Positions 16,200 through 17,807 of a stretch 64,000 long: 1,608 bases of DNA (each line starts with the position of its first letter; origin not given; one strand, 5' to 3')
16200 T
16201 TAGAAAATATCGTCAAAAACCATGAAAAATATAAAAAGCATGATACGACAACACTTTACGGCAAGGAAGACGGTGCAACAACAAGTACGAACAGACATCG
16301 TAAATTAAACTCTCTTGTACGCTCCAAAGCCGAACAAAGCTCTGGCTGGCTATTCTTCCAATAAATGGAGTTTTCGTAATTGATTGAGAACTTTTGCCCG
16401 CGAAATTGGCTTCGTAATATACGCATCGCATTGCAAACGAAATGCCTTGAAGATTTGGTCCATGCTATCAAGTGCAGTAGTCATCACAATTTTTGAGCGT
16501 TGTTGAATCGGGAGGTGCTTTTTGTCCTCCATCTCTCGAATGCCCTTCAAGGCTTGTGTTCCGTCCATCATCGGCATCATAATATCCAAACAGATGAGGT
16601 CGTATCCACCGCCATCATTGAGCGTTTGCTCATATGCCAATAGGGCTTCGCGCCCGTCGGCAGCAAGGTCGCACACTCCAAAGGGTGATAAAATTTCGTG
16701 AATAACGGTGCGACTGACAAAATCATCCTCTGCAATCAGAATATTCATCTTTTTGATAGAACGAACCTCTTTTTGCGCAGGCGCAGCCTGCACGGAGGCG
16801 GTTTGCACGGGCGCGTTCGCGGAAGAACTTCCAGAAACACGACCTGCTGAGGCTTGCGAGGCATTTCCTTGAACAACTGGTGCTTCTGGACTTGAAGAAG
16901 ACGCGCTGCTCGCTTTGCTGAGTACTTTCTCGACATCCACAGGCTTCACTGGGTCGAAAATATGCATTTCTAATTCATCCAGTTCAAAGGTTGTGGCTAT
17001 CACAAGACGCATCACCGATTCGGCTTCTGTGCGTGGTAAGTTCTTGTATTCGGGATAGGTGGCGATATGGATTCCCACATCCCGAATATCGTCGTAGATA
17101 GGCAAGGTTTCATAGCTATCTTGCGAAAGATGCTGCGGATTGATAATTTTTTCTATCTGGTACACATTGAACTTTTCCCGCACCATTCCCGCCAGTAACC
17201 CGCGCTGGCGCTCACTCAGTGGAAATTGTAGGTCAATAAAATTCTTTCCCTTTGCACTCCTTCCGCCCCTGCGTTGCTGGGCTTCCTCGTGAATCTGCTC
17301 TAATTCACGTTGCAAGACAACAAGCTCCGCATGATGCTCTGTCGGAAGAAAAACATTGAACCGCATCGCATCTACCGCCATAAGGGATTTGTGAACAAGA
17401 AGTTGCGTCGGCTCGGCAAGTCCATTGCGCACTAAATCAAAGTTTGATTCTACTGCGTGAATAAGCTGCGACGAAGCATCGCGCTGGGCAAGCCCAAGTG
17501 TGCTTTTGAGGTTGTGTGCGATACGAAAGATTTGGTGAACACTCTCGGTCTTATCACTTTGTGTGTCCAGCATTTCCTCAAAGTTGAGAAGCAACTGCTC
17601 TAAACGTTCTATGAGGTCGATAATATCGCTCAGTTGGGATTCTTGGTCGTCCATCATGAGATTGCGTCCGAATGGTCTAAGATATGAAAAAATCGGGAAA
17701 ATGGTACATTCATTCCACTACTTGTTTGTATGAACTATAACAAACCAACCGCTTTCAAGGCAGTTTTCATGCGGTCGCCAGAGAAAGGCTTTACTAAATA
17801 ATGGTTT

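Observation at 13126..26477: Nine-gene same-strand chemosensory cluster without cheW but with Hpt-REC and hybrid-kinase modules: an alternative-output Che pathway?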

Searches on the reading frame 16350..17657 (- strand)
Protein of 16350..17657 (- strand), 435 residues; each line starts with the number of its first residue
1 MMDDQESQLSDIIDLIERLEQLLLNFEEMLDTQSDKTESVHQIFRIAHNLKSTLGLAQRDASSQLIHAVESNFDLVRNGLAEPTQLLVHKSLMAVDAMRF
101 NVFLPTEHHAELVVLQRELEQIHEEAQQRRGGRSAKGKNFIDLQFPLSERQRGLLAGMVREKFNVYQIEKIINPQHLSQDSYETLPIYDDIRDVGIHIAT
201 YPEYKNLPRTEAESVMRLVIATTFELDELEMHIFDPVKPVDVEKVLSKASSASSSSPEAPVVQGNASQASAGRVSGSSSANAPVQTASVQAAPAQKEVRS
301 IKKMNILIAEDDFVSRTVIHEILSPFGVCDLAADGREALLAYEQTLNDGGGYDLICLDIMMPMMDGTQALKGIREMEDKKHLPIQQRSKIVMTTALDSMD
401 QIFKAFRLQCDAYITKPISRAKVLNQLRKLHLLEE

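Call 3: search_protein_families(library=pfam, proteins=[window:16350-17657:-], max_evalue=0.01)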
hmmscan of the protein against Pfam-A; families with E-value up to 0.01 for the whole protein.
window:16350-17657:- (435 aa): 2 families
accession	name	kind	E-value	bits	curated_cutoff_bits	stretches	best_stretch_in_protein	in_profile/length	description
PF00072.30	Response_reg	-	1.1e-15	58.2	30.2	1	306-427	1-110/111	Response regulator receiver domain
PF01627.28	Hpt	-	2.1e-05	25.1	24.6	1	13-99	11-73/84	Hpt domain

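Call 11: find_encoding_contigs(protein=window:16350-17657:-, flank=10000, max_places=6)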
Protein window:16350-17657:- (435 aa): 1 contig read that carries it; 1 place shown.
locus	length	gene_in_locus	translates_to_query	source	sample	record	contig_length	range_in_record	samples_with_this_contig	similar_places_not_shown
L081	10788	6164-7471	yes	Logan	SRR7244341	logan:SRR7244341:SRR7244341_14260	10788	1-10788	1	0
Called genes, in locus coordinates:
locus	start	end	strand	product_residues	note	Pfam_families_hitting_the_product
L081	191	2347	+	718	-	PF11845:Tll0287-like, PF00672:HAMP (faint), PF18947:HAMP_2, PF00015:MCPsignal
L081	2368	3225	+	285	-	PF03705:CheR_N, PF01739:CheR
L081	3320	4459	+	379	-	PF00072:Response_reg, PF01339:CheB_methylest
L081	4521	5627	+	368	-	PF00072:Response_reg, PF03975:CheD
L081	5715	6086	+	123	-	PF00072:Response_reg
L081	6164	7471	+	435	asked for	PF01627:Hpt (faint), PF00072:Response_reg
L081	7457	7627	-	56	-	-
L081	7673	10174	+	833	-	PF00072:Response_reg, PF00512:HisKA, PF02518:HATPase_c, PF00072:Response_reg, PF01627:Hpt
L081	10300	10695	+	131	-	PF00072:Response_reg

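Call 22: search_solved_structures(query=window:16350-17657:-, max_evalue=0.1, show_alignments=2)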
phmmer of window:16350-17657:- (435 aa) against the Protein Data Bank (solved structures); distinct sequences matched with E-value up to 0.1: 198 (the best 60 are shown).
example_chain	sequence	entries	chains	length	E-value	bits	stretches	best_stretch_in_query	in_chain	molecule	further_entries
8phn_A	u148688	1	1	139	8.6e-12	48.1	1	301-427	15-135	histidine kinase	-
8phx_A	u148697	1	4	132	4.9e-11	45.6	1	301-425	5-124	Histidine protein kinase SLN1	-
3hzh_A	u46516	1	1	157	2e-10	43.6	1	303-428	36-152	Chemotaxis response regulator (CheY-3)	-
6xvu_A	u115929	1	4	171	2.2e-10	43.5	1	303-428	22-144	Response regulator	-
8avv_A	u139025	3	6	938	1.2e-09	41.1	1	286-427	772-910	Bacteriophytochrome,Response regulator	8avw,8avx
9xzo_A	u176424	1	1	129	1.2e-09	41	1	305-429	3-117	De novo protein M1X0B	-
3to5_A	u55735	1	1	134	1.3e-09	40.9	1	301-430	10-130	CheY homolog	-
4hns_A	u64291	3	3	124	1.8e-09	40.4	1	302-430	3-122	Chemotaxis protein CheY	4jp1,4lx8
2r25_B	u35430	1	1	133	3.7e-09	39.4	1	304-425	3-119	Osmosensing histidine protein kinase SLN1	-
1oxb_B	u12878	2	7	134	4.5e-09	39.1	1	304-425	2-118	SLN1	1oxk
6ekg_Y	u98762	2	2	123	5.4e-09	38.9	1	306-430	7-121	Chemotaxis protein CheY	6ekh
5uic_A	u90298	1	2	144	5.9e-09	38.8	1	302-428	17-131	Two-component response regulator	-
3f7n_A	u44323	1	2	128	5.9e-09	38.8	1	302-430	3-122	Chemotaxis protein cheY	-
7od9_B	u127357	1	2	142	6.2e-09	38.7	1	306-431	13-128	Response regulator receiver protein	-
6er7_A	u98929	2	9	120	1.1e-08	37.9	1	305-429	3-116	120aa long hypothetical chemotaxis protein (CheY)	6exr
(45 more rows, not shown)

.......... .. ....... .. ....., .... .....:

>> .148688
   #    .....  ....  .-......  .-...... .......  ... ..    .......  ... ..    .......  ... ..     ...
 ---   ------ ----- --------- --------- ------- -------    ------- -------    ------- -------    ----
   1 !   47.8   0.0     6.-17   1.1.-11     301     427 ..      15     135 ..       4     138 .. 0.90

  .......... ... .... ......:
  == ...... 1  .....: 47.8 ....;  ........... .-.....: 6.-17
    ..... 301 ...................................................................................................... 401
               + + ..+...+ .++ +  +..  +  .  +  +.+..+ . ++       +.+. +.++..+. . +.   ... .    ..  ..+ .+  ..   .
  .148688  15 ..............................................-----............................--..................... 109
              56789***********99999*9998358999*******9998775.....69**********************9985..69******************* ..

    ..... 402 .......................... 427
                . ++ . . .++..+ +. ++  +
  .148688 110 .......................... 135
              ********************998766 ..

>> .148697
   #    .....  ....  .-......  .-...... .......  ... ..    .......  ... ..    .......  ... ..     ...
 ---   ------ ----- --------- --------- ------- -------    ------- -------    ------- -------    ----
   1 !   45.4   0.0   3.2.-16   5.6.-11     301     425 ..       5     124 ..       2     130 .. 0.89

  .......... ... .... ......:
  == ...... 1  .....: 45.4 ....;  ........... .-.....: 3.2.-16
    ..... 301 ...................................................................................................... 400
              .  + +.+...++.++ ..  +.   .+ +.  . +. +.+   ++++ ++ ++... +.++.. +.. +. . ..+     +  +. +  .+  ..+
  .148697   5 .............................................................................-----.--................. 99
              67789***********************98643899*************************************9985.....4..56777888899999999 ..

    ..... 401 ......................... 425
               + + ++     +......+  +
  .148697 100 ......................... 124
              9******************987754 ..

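Call 27: find_homologous_proteins(query=window:16350-17657:-, max_evalue=0.00001)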
Query window:16350-17657:- (435 aa): 35 proteins with E <= 0.00001 among 8000 candidates.
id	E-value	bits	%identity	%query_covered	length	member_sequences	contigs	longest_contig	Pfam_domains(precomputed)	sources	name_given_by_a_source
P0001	7.3e-279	942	100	100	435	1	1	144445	PF00072.31,PF01627.29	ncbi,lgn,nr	ncbi:MAG: hybrid sensor histidine kinase/response regulator [Candidatus Kapaibacterium sp.]|nr:MAG: 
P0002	6.9e-225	764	81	100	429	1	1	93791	PF00072.31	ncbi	-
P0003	5.6e-183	627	68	100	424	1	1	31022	PF00072.31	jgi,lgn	jgi:two-component system chemotaxis response regulator CheY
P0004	1.4e-178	612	67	100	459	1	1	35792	PF00072.31,PF01627.29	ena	-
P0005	1.5e-171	589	67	100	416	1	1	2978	PF00072.31,PF01627.29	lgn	-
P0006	2.7e-170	585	66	100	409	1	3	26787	PF00072.31,PF01627.29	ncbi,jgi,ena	jgi:two-component system chemotaxis response regulator CheY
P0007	1.5e-169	582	64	100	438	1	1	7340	PF00072.31,PF01627.29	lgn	-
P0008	2.3e-145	503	55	99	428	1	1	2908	PF00072.31,PF01627.29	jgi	jgi:two-component system, chemotaxis family, chemotaxis protein CheY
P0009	1.4e-141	490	56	100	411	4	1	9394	PF00072.31,PF01627.29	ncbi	-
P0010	1.7e-141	490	55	100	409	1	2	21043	PF00072.31,PF01627.29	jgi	jgi:two-component system, chemotaxis family, chemotaxis protein CheY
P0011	1.9e-138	480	55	100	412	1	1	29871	PF00072.31,PF01627.29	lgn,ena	-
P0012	2.5e-137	476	54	98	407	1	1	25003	PF00072.31,PF01627.29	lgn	-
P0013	6.2e-136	472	54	98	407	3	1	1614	PF00072.31,PF01627.29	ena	-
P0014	6.1e-134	465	54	93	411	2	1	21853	PF00072.31,PF01627.29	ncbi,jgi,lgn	-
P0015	8.8e-123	428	49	99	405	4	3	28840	PF00072.31,PF01627.29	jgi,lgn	jgi:two-component system chemotaxis response regulator CheY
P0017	2.9e-74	269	33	55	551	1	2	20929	PF00072.31,PF01627.29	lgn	-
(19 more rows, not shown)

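Call 39: predict_structure(alignment_id=A1)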
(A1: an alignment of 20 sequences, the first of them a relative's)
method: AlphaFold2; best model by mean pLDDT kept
length: 435 residues; sequences in the alignment: 20
mean_pLDDT: 82.7   pTM: 0.66
mean pLDDT of the five models: 82.7, 82.6, 81.8, 80.5, 79.5
residues with pLDDT >= 90: 225; 70-90: 136; 50-70: 25; < 50: 49
segments of 3 or more residues with pLDDT < 50: 133-137, 253-296
pLDDT, mean of each block of 10 residues (from residue 1): 74 93 92 87 95 92 96 91 91 92 84 94 87 56 89 94 94 92 93 94 92 92 92 90 79 43 37 33 34 46 88 91 92 93 93 92 88 93 89 75 81 86 87 72
secondary structure, 60 per line:
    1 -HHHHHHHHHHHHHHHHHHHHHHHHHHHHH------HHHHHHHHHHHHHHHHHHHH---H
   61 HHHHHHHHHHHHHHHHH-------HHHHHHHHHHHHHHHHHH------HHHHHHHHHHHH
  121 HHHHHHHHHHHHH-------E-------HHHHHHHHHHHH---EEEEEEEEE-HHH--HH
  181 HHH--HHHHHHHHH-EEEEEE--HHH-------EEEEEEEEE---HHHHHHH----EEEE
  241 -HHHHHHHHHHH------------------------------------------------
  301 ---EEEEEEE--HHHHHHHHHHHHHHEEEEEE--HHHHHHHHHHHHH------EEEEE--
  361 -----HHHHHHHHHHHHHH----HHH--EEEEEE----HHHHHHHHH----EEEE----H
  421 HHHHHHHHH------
elements in order: H2-30 H37-56 H60-77 H85-102 H109-133 H149-160 E164-172 H179-183 H186-194 E196-201 E214-222 H226-232 E237-240 H242-252 E304-310 H313-326 E327-332 H335-347 E354-358 H366-379 E389-394 H399-407 E412-415 H420-429

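Call 54: find_encoding_contigs(protein=P0017, flank=10000, max_places=2)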
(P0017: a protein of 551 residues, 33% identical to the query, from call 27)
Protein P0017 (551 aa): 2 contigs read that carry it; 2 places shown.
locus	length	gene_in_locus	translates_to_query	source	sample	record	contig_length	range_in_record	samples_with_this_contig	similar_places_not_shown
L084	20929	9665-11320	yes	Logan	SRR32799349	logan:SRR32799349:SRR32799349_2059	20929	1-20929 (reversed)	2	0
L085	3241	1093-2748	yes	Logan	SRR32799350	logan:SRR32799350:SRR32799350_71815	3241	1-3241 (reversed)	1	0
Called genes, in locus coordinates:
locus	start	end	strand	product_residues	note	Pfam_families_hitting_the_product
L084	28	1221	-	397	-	PF00082:Peptidase_S8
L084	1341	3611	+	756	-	PF01627:Hpt, PF02895:H-kinase_dim, PF02518:HATPase_c, PF01584:CheW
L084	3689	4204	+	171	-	PF01584:CheW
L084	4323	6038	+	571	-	PF02203:TarH (weak), PF12729:4HB_MCP_1, PF00672:HAMP, PF00015:MCPsignal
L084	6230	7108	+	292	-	PF03705:CheR_N, PF01739:CheR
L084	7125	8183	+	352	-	PF00072:Response_reg, PF01339:CheB_methylest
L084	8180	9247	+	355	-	PF00072:Response_reg, PF03975:CheD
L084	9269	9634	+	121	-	PF00072:Response_reg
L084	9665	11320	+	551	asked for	PF01627:Hpt (faint), PF00072:Response_reg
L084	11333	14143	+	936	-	PF00072:Response_reg, PF00989:PAS, PF08448:PAS_4, PF08447:PAS_3, PF13426:PAS_9, PF00512:HisKA, PF02518:HATPase_c, PF00072:Response_reg, +3 more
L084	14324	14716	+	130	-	PF00072:Response_reg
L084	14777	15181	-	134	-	PF17653:DUF5522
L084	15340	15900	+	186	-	PF20221:DUF6580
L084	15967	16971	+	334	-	-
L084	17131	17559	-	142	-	-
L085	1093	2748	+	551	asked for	PF01627:Hpt (faint), PF00072:Response_reg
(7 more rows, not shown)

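Call 76: find_encoding_contigs(protein=P0015, flank=10000, max_places=1)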
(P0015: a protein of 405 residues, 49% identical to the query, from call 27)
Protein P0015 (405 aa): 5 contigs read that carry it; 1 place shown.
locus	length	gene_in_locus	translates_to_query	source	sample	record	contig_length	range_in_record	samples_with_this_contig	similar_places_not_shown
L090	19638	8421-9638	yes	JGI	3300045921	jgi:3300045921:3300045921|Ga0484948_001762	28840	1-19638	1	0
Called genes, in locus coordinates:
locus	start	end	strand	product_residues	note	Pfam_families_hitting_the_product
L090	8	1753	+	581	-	PF01627:Hpt (weak), PF02895:H-kinase_dim, PF02518:HATPase_c, PF01584:CheW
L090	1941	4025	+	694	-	PF11845:Tll0287-like, PF00672:HAMP (faint), PF18947:HAMP_2, PF00015:MCPsignal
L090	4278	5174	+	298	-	PF03705:CheR_N, PF01739:CheR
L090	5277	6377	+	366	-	PF00072:Response_reg, PF01339:CheB_methylest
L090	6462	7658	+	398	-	PF00072:Response_reg, PF03975:CheD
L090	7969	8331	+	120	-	PF00072:Response_reg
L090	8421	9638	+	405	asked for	PF01627:Hpt (faint), PF00072:Response_reg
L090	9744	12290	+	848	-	PF00072:Response_reg, PF08448:PAS_4 (faint), PF00512:HisKA, PF02518:HATPase_c, PF00072:Response_reg, PF01627:Hpt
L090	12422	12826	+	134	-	PF00072:Response_reg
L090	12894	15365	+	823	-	PF07075:NamZ_N, PF20732:NamZ_C, PF00144:Beta-lactamase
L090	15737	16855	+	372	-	-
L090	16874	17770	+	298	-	PF06452:CBM9_1, PF16011:CBM9_2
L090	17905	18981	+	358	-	PF09519:RE_HindVP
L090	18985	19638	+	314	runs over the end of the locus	PF00145:DNA_methylase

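Call 77: find_encoding_contigs(protein=P0011, flank=10000, max_places=1)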
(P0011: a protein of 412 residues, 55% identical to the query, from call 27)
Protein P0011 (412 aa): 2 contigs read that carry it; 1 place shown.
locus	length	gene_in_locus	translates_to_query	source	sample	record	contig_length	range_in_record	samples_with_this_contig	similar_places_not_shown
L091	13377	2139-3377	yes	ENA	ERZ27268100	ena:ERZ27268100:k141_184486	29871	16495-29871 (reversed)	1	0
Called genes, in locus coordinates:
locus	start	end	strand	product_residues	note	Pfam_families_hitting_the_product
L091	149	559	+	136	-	PF01339:CheB_methylest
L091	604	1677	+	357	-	PF00072:Response_reg, PF03975:CheD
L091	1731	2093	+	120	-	PF00072:Response_reg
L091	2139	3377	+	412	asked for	PF01627:Hpt (faint), PF00072:Response_reg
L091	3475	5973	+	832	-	PF00072:Response_reg, PF00512:HisKA, PF02518:HATPase_c, PF00072:Response_reg, PF01627:Hpt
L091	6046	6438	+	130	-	PF00072:Response_reg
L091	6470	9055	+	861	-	PF07075:NamZ_N, PF20732:NamZ_C, PF00144:Beta-lactamase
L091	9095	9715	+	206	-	PF04299:FMN_bind_2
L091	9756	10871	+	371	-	-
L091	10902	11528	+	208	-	PF03544:TonB_C (faint)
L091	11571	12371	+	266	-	PF06452:CBM9_1, PF16011:CBM9_2 (weak)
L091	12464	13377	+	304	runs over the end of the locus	PF12784:PDDEXK_2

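Call 78: find_encoding_contigs(protein=P0003, flank=10000, max_places=1)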
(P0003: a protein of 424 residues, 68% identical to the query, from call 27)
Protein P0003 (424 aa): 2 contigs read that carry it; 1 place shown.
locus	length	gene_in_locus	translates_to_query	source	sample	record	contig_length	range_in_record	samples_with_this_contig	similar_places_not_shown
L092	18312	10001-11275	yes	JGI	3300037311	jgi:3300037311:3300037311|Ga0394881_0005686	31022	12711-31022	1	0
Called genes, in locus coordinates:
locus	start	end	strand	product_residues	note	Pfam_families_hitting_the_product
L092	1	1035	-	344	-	PF00082:Peptidase_S8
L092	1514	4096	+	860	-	PF01627:Hpt, PF02895:H-kinase_dim, PF02518:HATPase_c, PF01584:CheW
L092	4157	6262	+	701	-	PF11845:Tll0287-like, PF18947:HAMP_2, PF00015:MCPsignal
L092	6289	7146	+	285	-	PF03705:CheR_N, PF01739:CheR, PF13649:Methyltransf_25 (faint)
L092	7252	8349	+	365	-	PF00072:Response_reg, PF01339:CheB_methylest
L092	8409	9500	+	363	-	PF00072:Response_reg, PF03975:CheD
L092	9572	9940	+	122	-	PF00072:Response_reg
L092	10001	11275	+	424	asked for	PF00072:Response_reg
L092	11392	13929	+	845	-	PF00072:Response_reg, PF00512:HisKA, PF02518:HATPase_c, PF00072:Response_reg, PF01627:Hpt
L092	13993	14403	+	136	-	PF00072:Response_reg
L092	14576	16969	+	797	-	PF07075:NamZ_N, PF20732:NamZ_C, PF00144:Beta-lactamase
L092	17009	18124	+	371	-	-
